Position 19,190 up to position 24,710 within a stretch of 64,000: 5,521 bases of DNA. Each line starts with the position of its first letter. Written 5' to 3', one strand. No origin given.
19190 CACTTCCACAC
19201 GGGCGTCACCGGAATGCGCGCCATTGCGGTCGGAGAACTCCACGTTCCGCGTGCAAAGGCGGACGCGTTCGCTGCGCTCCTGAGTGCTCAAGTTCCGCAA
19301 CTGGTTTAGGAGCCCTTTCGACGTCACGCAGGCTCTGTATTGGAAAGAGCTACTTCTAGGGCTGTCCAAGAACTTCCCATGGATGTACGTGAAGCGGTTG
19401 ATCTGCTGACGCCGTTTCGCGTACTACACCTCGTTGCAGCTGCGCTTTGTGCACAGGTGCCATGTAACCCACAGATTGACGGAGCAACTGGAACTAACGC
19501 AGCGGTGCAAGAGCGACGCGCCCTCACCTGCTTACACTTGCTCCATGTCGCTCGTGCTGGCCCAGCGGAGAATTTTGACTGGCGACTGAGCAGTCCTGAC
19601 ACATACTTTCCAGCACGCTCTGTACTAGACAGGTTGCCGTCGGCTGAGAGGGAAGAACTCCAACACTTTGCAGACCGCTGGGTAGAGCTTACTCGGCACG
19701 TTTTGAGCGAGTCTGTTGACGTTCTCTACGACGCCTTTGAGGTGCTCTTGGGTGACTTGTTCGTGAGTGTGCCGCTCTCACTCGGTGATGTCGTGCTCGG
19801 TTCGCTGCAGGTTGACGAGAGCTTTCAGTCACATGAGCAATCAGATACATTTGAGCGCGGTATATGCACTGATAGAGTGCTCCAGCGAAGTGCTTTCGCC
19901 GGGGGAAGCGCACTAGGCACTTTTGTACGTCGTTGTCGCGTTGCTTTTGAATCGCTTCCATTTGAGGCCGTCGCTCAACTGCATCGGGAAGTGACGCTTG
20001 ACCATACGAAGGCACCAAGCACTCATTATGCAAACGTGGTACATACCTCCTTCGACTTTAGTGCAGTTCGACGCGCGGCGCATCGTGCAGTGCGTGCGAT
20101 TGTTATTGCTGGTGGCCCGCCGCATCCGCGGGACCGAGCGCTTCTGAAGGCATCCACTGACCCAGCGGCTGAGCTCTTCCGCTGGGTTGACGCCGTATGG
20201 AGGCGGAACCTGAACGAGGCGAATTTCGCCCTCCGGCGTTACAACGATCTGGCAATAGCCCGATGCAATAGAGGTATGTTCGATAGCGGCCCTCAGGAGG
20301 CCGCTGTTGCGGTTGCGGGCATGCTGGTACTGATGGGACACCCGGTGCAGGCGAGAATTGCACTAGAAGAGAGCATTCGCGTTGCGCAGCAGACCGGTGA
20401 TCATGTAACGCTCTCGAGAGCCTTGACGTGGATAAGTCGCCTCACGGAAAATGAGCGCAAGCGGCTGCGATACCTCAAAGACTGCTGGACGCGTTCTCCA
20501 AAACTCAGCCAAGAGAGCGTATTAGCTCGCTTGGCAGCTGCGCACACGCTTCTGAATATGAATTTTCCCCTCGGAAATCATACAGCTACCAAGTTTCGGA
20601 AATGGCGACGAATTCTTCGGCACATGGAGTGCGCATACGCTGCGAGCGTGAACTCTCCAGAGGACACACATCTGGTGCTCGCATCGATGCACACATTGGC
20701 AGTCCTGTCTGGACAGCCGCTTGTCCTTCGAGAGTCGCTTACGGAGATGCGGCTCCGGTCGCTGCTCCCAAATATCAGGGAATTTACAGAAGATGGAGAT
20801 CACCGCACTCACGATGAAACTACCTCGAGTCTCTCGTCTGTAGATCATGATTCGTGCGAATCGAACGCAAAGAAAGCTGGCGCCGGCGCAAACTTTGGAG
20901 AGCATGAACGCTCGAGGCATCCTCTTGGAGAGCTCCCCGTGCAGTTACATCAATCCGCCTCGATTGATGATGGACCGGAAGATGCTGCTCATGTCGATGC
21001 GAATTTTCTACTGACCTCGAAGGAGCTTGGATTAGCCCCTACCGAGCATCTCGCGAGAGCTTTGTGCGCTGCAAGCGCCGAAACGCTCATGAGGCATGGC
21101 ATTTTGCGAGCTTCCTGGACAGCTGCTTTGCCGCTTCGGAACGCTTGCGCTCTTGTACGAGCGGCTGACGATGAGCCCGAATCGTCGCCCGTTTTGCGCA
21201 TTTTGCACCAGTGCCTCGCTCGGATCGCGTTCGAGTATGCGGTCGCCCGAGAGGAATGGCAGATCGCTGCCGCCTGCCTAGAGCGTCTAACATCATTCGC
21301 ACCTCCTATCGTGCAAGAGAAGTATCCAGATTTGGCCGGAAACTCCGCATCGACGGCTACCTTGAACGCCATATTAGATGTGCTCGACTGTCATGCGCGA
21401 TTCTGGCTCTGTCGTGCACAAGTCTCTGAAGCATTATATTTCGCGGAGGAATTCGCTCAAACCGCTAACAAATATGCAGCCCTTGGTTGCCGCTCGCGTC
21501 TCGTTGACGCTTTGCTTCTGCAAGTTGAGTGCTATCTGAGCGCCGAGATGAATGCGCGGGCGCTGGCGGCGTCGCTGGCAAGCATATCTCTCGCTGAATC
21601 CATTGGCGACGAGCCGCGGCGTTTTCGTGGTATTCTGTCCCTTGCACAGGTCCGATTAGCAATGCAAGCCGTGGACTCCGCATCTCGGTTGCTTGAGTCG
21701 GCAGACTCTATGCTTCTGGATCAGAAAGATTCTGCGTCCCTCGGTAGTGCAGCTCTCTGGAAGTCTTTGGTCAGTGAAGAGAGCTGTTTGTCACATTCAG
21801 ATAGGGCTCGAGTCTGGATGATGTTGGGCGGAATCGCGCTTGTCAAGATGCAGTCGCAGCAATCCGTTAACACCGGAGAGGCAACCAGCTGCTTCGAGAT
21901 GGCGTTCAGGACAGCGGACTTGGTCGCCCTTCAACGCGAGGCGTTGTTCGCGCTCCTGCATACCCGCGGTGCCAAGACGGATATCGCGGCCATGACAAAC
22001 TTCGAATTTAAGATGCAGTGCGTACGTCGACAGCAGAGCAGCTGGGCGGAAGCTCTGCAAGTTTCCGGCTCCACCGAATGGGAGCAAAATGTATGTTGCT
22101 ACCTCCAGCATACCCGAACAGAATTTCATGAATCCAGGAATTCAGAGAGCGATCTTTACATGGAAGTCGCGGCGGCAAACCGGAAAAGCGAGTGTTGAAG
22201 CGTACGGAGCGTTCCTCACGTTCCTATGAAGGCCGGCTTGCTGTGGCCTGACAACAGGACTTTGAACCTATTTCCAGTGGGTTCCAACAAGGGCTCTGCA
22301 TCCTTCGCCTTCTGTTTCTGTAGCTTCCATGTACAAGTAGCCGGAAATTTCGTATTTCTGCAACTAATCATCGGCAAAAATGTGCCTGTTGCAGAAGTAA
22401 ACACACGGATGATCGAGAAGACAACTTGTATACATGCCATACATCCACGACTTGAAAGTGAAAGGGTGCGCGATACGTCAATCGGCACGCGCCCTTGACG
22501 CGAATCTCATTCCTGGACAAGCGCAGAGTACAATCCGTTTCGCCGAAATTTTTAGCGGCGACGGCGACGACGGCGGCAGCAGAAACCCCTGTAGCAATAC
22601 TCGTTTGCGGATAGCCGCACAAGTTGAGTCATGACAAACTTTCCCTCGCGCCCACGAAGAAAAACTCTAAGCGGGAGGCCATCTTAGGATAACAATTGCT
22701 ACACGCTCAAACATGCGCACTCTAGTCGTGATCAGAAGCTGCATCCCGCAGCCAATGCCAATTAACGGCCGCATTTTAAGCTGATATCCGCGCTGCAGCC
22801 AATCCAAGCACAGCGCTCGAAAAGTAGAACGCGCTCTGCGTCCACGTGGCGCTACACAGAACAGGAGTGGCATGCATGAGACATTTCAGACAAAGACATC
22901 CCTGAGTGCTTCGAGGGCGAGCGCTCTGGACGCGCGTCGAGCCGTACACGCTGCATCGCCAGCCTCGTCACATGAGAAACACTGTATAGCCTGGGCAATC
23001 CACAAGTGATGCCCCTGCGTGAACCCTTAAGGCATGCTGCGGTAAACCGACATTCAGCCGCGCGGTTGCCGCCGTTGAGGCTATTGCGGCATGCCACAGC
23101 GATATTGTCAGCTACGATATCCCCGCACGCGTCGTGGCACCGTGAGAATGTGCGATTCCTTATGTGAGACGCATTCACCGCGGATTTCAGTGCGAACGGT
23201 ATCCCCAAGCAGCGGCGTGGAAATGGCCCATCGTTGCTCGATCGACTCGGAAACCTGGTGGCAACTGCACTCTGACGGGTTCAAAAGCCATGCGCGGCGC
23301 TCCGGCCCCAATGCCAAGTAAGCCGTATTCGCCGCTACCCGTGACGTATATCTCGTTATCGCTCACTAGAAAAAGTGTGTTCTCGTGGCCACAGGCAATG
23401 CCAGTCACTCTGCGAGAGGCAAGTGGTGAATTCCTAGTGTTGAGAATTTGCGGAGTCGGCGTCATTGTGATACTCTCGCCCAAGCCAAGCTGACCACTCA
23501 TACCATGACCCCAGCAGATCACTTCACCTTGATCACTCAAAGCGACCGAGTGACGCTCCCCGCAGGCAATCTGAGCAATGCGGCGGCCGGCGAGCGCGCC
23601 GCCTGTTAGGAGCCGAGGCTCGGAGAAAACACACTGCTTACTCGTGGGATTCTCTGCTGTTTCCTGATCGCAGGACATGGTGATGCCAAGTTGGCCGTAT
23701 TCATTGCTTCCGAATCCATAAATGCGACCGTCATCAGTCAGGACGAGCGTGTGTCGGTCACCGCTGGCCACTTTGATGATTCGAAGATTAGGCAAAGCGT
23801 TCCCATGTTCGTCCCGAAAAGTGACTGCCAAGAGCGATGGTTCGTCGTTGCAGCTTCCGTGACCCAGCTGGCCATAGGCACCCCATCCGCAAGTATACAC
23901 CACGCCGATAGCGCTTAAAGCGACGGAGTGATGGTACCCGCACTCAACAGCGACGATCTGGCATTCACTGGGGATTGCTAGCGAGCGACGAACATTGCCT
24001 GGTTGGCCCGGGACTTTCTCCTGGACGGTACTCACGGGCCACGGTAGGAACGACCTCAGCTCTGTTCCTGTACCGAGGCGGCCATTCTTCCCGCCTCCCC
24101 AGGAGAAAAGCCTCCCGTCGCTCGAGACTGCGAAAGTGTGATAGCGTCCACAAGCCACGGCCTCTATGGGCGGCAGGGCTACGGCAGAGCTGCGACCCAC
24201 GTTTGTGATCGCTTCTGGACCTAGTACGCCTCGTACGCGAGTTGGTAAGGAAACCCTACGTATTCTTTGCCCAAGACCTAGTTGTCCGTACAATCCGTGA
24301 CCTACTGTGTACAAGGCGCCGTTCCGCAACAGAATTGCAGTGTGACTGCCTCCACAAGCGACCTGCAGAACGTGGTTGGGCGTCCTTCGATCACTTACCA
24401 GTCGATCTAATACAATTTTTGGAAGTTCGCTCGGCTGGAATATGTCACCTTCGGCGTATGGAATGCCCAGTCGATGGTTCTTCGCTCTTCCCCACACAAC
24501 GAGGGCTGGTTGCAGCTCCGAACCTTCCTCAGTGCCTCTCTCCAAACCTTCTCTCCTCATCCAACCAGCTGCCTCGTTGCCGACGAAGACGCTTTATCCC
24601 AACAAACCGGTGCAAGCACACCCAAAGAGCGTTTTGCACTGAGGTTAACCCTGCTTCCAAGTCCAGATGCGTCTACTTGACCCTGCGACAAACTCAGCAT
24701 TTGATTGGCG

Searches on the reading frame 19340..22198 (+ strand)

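Call 57: search_protein_families(library=pfam, proteins=[window:19340-22198:+], max_evalue=0.00001)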
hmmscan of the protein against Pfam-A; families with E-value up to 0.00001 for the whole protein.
window:19340-22198:+ (952 aa): 1 family
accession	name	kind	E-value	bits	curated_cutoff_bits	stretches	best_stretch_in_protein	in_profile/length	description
PF12862.13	ANAPC5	-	4.8e-10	39.8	23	1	281-371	4-90/91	Anaphase-promoting complex subunit 5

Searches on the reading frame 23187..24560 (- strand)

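Call 57: search_protein_families(library=pfam, proteins=[window:23187-24560:-], max_evalue=0.00001)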
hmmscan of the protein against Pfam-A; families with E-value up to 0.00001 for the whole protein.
window:23187-24560:- (457 aa): 4 families
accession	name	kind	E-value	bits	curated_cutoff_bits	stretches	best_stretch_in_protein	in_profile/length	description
PF25390.1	WD40_RLD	-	2.6e-79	267.6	150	2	20-241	110-289/363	RCC1-like domain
PF00415.24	RCC1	-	7.1e-69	228.7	21.7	5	277-341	1-50/50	Regulator of chromosome condensation (RCC1) repeat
PF13540.12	RCC1_2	-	4.9e-54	179.3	22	5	261-290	1-30/30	Regulator of chromosome condensation (RCC1) repeat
PF25384.1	Alsin_RLD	-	1e-09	38.6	100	0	258-300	274-316/405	Alsin RCC1-like domain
